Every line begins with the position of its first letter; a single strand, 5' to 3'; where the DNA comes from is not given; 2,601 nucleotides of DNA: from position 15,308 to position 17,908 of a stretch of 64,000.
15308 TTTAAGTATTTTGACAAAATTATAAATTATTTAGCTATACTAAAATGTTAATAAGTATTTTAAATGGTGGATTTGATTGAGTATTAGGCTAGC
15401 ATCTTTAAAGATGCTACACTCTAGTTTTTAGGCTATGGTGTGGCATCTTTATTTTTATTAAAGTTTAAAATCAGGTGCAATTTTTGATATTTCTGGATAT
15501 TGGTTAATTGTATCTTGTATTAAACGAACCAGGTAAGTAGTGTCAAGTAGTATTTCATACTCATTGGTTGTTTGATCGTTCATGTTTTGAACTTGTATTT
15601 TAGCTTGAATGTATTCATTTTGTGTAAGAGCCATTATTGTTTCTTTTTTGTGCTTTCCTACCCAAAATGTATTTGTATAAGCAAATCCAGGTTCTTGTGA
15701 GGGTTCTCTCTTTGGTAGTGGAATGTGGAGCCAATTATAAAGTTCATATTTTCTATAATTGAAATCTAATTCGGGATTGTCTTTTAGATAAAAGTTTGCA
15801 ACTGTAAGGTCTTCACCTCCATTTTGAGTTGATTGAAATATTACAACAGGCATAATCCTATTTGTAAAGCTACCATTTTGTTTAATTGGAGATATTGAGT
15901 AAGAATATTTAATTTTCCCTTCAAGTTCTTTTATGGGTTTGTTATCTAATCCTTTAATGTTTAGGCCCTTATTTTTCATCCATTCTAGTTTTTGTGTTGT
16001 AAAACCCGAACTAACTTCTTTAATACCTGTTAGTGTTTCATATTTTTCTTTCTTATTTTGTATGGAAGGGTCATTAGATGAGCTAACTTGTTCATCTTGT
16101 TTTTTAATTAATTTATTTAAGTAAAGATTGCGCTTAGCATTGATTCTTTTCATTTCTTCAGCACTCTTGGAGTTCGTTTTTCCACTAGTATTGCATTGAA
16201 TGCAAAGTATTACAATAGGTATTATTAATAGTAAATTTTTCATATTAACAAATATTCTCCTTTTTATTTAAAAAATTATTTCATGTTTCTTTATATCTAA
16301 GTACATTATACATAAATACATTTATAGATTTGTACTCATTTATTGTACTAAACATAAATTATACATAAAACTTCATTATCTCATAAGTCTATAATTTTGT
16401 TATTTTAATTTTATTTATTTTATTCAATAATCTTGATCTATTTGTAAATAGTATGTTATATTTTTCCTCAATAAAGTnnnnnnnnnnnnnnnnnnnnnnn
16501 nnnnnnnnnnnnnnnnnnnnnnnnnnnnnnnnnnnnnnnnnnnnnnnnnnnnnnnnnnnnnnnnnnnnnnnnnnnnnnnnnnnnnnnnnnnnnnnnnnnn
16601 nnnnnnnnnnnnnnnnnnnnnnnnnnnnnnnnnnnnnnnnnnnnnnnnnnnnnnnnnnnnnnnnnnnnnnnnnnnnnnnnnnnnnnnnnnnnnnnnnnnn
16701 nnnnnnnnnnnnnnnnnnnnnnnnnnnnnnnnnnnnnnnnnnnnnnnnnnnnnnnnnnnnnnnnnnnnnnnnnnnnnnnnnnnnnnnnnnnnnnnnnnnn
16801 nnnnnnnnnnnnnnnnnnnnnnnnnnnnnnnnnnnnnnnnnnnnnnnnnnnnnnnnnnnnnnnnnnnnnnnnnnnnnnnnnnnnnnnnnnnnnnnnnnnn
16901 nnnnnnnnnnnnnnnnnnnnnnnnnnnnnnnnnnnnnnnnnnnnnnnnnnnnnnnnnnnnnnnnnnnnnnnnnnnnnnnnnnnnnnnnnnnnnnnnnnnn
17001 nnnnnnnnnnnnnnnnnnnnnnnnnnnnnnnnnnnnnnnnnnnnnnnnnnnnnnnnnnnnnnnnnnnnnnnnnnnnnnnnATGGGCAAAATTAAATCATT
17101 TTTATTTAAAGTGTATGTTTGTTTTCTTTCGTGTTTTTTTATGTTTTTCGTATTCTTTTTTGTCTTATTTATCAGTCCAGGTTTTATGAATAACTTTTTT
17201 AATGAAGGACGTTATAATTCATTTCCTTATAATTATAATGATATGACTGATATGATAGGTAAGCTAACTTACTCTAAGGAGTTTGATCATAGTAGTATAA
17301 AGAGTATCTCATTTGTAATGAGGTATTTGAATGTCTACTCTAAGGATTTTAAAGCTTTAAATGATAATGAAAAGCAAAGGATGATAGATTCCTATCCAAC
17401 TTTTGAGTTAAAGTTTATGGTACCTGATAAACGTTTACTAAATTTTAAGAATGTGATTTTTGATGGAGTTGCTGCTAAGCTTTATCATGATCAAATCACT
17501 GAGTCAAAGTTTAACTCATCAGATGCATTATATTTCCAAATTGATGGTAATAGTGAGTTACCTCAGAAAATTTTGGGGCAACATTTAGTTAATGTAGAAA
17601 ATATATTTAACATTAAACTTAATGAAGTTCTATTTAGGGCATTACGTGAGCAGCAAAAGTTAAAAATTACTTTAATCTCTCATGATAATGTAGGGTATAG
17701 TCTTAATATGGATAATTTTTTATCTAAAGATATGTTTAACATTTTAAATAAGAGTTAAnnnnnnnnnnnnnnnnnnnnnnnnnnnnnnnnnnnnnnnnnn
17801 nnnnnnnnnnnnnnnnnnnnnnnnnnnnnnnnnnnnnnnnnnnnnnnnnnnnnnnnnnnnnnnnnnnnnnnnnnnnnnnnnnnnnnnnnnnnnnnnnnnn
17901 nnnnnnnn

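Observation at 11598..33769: Prophage remnant split in two: terS-terL at 11.6-13.5 kb and a 16-gene late operon at 22.0-33.8 kb, with ~8.5 kb of surface-protein cargo inserted between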

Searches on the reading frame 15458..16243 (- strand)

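Call 6: search_protein_families(library=pfam, proteins=[window:15458-16243:-], max_evalue=0.01)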
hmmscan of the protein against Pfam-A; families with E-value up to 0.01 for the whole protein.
window:15458-16243:- (261 aa): 1 family
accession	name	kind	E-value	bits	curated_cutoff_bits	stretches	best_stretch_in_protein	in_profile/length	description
PF24960.1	BB0158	-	9.6e-46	156.5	27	1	80-250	14-189/189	Outer surface lipoprotein BB0158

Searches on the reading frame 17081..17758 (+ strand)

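Call 6: search_protein_families(library=pfam, proteins=[window:17081-17758:+], max_evalue=0.01)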
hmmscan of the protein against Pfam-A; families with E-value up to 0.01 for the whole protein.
window:17081-17758:+ (225 aa): 1 family
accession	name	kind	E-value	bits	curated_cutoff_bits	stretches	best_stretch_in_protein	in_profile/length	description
PF17044.10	BPTA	-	1.4e-31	110.3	27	1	35-216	5-193/196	Borrelial persistence in ticks protein A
